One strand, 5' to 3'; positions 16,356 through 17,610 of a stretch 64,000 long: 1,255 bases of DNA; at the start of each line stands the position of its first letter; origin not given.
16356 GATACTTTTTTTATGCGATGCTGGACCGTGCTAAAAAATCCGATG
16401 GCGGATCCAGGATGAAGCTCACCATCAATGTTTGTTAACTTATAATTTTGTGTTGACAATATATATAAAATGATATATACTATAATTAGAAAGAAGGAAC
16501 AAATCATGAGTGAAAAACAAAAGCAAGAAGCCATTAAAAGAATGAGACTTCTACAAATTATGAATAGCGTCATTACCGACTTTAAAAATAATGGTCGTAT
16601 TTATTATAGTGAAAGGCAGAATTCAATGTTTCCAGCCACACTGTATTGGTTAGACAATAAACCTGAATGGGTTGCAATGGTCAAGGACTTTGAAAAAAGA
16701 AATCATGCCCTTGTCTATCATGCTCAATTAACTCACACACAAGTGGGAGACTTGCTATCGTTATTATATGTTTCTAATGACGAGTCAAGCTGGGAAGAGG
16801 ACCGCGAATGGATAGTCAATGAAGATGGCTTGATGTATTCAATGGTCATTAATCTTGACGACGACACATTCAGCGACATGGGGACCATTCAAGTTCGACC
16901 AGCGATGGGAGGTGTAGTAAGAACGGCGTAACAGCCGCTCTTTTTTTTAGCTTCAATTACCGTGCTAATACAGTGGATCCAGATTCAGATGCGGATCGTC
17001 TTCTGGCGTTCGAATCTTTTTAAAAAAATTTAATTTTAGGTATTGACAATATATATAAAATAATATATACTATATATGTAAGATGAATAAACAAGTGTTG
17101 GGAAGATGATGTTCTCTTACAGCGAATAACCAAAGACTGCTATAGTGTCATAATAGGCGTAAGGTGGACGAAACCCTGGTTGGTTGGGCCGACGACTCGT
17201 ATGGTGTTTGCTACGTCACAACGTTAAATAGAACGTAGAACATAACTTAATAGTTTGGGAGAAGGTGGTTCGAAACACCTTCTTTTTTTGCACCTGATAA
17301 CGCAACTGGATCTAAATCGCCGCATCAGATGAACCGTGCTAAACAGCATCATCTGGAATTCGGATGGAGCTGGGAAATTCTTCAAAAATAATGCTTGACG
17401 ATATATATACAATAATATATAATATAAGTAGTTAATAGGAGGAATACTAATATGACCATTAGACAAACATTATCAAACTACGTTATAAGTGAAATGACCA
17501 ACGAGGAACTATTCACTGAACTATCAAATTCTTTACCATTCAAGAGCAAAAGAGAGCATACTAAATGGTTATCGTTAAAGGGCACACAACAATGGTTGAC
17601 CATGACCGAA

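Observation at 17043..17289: Stand-alone ~210 nt structured non-coding RNA expressed from a canonical early promoter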

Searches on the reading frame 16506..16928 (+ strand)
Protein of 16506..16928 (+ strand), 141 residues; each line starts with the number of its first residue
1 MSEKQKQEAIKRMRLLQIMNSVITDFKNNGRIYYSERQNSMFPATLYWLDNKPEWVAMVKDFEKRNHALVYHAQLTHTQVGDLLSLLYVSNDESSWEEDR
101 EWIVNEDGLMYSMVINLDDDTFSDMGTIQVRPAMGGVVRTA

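Call 12: search_dna_similar(query=window:16506-16928:+, collection=phages, mode=protein, max_rows=20)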
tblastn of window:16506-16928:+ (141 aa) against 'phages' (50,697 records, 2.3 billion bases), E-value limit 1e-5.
Records with a match: 3; places in all: 3; records where one place covers at least 80% of the query: 3.
Best place of each record, by identity: <60% 3.
By first word of the organism name: Bacteriophage 2; Enterococcus 1.
By host as written in the record: - 2; Enterococcus faecalis 1.
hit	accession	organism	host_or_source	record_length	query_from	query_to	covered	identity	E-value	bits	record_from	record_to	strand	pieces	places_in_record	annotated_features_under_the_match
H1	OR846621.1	Enterococcus phage Efs 1-1-1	Enterococcus faecalis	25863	2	141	99%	31.9%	2e-9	60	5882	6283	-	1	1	record has no annotation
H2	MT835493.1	Bacteriophage sp.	human fecal samples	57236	3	141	99%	31.0%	2e-11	66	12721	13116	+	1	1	record has no annotation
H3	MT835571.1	Bacteriophage sp.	human fecal samples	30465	1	139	99%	30.9%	8e-7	52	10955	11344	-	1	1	record has no annotation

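Call 20: find_related_loci(query=window:16506-16928:+, collection=viral_contigs, flank=6000)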
Query window:16506-16928:+ (141 aa) in viral_contigs; peptide patterns used: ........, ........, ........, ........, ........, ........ (x = any residue, [..] = any of these).
20 stretches matched a pattern; 2 encode a relative of the query (tblastn E <= 1e-3); 2 distinct loci.
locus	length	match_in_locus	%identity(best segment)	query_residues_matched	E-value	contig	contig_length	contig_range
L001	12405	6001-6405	53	3-140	5e-46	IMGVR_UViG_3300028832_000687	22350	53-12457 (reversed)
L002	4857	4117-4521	50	3-140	1e-44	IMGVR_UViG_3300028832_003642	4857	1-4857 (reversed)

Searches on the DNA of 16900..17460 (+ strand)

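Call 5: search_rna_families(source=window, start=16900, end=17460, threshold=evalue, max_evalue=10, show_alignments=3)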
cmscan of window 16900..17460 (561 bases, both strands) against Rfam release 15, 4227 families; matches with E-value up to 10: 5.
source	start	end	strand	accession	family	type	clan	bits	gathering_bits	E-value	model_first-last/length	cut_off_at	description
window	17167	17202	-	RF01377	CRISPR-DR64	Gene; CRISPR;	CL00015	17.1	40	3.4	1-37/37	no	CRISPR RNA direct repeat element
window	17302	17357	-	RF01516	v-snoRNA-1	Gene; snRNA; snoRNA; CD-box;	-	15.7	75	1.4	1-65/65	no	Human herpesvirus 1 small nucleolar RNA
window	16900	16922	+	RF01549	TB8Cs2H1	Gene; snRNA; snoRNA; HACA-box;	-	14.5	40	4.7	43-65/65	5'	Trypanosomatid snoRNA TB8Cs2H1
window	17014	17049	-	RF03027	RT-6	Gene; sRNA;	-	13.9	46.7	2.6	35-70/75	no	RT-6 RNA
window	17019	17053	-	RF02350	psRNA6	Gene; sRNA;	-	8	60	10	1-333/333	no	Nitrosomonas sRNA psRNA6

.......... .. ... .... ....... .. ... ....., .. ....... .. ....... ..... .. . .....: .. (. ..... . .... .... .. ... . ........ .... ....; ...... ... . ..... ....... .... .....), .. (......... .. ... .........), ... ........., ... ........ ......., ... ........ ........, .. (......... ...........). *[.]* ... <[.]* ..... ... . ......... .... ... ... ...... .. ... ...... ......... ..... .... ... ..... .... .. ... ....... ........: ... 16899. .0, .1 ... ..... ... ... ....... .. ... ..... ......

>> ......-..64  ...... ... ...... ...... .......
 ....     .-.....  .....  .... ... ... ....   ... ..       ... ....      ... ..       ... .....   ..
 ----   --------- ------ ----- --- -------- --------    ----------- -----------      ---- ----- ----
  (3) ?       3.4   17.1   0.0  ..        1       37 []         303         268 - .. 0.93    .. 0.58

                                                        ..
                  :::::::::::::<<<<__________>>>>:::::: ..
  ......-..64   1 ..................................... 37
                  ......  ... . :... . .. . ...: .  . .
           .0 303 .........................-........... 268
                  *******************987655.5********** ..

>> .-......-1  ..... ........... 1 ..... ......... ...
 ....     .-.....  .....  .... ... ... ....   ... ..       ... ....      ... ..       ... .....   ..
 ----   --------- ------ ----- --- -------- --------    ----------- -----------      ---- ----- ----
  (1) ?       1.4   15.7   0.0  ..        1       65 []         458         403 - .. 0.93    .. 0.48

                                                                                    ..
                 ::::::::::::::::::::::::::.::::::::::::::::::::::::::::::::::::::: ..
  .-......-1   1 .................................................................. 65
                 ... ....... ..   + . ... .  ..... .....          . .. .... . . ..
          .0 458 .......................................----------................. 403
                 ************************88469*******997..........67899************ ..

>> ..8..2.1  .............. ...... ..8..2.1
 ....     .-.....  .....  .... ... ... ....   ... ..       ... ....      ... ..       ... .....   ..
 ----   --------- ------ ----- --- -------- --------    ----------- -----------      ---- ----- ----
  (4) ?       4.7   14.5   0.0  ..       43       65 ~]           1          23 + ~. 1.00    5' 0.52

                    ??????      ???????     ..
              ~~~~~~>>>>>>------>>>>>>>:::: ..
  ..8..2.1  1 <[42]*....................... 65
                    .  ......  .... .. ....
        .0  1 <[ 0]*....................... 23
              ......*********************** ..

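Call 6: search_dna_similar(query=window:16900-17460:+, collection=phages, mode=distant, max_rows=40)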
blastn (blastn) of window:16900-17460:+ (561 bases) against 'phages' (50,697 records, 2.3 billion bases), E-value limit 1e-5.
No match.

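Call 76: build_rna_model(alignment_id=A6, structure=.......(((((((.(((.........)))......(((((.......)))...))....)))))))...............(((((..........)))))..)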
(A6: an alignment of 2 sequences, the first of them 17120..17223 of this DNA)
Model R1 built from alignment A6 (2 sequences, 104 columns); structure: as given.
model positions 104; base pairs 20; branch points 2; effective number of sequences 1.28; information 0.59 bits per position. Calibrated on 0.2 Mb of random sequence (short: E-values are rough).
structure used (alignment columns):
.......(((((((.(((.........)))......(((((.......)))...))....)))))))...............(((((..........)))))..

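Call 77: search_with_rna_model(model_id=R1, sources=[window, L047, L018, L023, L046, L050, L019, L042, L044, L048, L057, L058], max_evalue=10, make_alignment=true, show_alignments=7)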
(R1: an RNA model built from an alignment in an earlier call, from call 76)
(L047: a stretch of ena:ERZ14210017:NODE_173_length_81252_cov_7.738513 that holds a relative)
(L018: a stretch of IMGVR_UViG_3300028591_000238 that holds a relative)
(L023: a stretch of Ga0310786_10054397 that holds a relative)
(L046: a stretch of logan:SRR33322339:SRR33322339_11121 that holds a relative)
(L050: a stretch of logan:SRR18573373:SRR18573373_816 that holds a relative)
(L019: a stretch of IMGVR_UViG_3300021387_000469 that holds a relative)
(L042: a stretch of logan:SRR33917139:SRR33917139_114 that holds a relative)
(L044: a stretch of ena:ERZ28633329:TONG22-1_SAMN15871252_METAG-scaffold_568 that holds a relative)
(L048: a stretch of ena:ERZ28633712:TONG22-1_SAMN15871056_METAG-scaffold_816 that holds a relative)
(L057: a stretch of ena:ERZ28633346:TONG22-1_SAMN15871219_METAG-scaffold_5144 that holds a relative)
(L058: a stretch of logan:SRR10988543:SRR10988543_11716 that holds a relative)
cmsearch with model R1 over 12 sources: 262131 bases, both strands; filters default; matches with E-value up to 10: 4.
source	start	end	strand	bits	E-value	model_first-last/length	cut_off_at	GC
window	17120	17223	+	123.2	1.6e-27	1-104/104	no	0.5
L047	4427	4528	-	108.4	6.6e-24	1-104/104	no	0.46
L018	6086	6185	-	22.3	0.0056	1-104/104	no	0.45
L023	1024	1125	-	19.9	0.021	1-104/104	no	0.53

Alignment A7: 4 matches aligned to the model, 109 columns, each read 5' to 3' on its own strand. Consensus structure (alignment columns), stored with it:
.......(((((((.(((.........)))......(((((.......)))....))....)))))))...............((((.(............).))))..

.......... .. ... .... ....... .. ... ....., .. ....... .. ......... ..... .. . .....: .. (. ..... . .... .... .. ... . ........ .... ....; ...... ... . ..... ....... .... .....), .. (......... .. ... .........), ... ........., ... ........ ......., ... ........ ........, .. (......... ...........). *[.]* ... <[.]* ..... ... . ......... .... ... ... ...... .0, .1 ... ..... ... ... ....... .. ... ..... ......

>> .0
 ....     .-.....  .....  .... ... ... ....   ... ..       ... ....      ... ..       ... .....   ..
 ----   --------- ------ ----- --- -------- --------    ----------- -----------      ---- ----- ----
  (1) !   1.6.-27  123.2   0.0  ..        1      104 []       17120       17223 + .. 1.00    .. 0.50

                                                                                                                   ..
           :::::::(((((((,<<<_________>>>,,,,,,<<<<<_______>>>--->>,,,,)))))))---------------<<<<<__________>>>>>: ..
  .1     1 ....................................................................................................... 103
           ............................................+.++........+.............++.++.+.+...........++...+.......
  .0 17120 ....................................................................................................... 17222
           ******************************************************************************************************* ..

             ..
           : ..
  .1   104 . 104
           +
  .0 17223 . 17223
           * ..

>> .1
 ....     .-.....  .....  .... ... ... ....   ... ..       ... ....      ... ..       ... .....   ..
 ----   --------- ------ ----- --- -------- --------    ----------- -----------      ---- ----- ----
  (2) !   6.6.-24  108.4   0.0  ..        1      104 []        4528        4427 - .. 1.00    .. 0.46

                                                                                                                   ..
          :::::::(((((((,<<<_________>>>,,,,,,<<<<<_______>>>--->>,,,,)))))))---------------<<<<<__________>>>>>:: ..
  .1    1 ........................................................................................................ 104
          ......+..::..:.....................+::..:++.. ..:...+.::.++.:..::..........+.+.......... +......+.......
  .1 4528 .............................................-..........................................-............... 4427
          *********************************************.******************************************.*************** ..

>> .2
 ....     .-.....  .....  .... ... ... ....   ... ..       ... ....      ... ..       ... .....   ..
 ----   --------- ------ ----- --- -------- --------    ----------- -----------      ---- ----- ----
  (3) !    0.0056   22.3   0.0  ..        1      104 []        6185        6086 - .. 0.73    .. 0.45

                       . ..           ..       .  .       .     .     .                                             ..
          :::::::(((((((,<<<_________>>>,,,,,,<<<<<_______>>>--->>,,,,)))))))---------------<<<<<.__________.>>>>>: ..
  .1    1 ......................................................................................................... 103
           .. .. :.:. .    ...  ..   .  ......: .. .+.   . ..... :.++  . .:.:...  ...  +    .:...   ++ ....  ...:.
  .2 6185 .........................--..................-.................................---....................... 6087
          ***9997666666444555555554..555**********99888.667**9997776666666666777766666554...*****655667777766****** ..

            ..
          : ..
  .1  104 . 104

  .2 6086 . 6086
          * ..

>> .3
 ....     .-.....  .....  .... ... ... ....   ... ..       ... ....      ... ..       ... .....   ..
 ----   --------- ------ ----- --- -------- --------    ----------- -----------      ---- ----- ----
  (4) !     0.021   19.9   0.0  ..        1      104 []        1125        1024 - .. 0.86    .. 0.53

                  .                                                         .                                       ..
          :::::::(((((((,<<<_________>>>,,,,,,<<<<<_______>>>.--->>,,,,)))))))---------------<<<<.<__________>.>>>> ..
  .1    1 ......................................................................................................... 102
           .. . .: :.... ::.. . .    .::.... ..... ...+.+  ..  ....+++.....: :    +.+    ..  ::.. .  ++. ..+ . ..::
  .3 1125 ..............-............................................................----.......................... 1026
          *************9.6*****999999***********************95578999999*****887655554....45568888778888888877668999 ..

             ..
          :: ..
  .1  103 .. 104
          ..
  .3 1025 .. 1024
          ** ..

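Call 78: build_rna_model(alignment_id=A7)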
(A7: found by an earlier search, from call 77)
Model R2 built from alignment A7 (4 sequences, 109 columns); structure: stored with the alignment.
model positions 104; base pairs 20; branch points 2; effective number of sequences 2.37; information 0.59 bits per position. Calibrated on 0.2 Mb of random sequence (short: E-values are rough).
structure used (alignment columns):
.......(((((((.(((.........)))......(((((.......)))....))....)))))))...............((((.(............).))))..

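Call 79: search_with_rna_model(model_id=R2, sources=[window, L047, L018, L023, L046, L050, L019, L042, L044, L048, L057, L058], max_evalue=10, make_alignment=true, show_alignments=8)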
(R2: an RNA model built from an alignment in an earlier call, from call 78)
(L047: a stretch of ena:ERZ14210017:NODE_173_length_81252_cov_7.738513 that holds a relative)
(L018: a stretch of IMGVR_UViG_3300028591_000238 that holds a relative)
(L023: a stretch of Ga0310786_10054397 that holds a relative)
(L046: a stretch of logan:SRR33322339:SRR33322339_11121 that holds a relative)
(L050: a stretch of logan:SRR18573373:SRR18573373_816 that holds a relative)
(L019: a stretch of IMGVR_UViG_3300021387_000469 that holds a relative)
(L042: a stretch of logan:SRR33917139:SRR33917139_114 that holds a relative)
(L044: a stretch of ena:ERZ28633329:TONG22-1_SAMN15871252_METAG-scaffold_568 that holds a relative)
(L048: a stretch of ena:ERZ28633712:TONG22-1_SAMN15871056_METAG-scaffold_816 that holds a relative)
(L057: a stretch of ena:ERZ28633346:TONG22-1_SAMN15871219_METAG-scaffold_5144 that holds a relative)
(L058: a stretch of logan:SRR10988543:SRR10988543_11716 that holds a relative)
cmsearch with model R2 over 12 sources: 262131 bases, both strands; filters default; matches with E-value up to 10: 4.
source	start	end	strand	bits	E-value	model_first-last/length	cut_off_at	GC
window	17120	17223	+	104.9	3.2e-22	1-104/104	no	0.5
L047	4427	4528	-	88.1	2.8e-18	1-104/104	no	0.46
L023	1024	1125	-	81.6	9.7e-17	1-104/104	no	0.53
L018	6086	6185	-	77.2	1.1e-15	1-104/104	no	0.45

Alignment A8: 4 matches aligned to the model, 109 columns, each read 5' to 3' on its own strand. Consensus structure (alignment columns), stored with it:
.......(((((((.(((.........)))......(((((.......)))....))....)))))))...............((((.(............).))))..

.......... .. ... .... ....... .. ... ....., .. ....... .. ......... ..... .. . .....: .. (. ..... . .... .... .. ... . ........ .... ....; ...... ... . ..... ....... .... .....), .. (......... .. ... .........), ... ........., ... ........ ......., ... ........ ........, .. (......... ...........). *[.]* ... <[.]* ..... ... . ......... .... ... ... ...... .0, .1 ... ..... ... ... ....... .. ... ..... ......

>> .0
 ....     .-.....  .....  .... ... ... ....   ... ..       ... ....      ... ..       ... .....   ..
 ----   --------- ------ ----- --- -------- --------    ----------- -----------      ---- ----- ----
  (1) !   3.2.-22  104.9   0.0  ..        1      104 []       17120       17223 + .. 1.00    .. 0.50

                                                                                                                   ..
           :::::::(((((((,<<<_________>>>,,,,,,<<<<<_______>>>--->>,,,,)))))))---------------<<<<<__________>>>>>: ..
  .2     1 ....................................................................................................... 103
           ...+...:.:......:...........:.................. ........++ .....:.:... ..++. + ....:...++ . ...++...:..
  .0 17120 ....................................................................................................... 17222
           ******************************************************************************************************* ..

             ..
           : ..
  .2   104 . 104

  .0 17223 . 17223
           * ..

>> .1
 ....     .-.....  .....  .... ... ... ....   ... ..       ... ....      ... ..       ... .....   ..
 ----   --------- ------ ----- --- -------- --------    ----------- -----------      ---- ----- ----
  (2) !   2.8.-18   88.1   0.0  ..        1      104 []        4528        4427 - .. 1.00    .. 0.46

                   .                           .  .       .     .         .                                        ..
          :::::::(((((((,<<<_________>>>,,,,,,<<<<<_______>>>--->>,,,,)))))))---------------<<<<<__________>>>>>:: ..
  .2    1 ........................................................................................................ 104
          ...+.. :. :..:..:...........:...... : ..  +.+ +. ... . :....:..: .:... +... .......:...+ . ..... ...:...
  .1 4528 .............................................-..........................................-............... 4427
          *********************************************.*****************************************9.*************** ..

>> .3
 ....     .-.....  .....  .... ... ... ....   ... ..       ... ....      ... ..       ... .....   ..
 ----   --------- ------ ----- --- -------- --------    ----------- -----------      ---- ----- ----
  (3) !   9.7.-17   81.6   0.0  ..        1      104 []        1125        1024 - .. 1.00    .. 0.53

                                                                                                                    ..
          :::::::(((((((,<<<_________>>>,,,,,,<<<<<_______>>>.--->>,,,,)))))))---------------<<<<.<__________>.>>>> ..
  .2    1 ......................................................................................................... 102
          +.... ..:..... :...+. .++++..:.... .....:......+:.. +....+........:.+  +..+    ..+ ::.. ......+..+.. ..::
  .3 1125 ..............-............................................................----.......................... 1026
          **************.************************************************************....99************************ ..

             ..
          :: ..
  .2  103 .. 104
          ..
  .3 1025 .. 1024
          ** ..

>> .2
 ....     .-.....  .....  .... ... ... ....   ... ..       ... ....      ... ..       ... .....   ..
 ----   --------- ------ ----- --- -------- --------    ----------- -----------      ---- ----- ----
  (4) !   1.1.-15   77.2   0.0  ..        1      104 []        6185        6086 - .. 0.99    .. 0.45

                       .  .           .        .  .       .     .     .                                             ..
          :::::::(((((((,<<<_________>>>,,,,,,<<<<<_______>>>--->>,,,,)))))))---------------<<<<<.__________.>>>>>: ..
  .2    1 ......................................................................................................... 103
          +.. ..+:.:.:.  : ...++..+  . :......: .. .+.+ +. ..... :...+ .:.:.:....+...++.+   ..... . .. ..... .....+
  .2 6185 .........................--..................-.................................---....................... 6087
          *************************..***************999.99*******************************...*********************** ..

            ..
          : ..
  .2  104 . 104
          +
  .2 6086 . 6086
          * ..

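Call 80: search_with_rna_model(model_id=R2, sources=[L046, L050, L019, L042, L044], max_evalue=10, filters=off, show_alignments=5)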
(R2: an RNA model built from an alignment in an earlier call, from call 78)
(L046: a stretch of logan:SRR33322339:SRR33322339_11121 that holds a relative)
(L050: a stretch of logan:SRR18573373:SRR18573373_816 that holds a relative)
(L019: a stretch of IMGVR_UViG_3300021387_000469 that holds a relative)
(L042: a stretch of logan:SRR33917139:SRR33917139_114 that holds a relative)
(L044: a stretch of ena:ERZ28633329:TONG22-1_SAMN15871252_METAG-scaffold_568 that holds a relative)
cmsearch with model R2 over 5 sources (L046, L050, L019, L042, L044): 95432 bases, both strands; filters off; matches with E-value up to 10: 18.
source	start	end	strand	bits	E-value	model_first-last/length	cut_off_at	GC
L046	4689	4747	-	10.1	2.4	1-104/104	no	0.49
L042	1663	1756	-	9.8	2.8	1-104/104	no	0.31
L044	7587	7696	-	9.5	3.3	1-104/104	no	0.38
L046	13910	14011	+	9.5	3.3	1-104/104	no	0.29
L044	2189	2247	-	9.4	3.5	1-104/104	no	0.36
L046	3579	3632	-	9.3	3.7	1-104/104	no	0.44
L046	18213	18304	+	9.1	4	1-104/104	no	0.35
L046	16568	16623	+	8.8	4.8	1-104/104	no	0.36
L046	4364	4455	-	8.5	5.7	1-104/104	no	0.52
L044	16321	16378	+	8.2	6.7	1-104/104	no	0.38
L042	11271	11329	+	8.1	7.1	1-104/104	no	0.41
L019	8949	9018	+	7.8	8.5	1-104/104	no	0.34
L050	7245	7331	-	7.7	8.6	1-104/104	no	0.37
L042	6124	6230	+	7.6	9.2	1-104/104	no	0.41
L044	17073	17136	+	7.6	9.3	1-104/104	no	0.25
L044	11648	11708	+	7.5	9.5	1-104/104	no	0.43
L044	14162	14220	+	7.5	9.7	1-104/104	no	0.34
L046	15268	15342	-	7.5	9.8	1-104/104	no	0.36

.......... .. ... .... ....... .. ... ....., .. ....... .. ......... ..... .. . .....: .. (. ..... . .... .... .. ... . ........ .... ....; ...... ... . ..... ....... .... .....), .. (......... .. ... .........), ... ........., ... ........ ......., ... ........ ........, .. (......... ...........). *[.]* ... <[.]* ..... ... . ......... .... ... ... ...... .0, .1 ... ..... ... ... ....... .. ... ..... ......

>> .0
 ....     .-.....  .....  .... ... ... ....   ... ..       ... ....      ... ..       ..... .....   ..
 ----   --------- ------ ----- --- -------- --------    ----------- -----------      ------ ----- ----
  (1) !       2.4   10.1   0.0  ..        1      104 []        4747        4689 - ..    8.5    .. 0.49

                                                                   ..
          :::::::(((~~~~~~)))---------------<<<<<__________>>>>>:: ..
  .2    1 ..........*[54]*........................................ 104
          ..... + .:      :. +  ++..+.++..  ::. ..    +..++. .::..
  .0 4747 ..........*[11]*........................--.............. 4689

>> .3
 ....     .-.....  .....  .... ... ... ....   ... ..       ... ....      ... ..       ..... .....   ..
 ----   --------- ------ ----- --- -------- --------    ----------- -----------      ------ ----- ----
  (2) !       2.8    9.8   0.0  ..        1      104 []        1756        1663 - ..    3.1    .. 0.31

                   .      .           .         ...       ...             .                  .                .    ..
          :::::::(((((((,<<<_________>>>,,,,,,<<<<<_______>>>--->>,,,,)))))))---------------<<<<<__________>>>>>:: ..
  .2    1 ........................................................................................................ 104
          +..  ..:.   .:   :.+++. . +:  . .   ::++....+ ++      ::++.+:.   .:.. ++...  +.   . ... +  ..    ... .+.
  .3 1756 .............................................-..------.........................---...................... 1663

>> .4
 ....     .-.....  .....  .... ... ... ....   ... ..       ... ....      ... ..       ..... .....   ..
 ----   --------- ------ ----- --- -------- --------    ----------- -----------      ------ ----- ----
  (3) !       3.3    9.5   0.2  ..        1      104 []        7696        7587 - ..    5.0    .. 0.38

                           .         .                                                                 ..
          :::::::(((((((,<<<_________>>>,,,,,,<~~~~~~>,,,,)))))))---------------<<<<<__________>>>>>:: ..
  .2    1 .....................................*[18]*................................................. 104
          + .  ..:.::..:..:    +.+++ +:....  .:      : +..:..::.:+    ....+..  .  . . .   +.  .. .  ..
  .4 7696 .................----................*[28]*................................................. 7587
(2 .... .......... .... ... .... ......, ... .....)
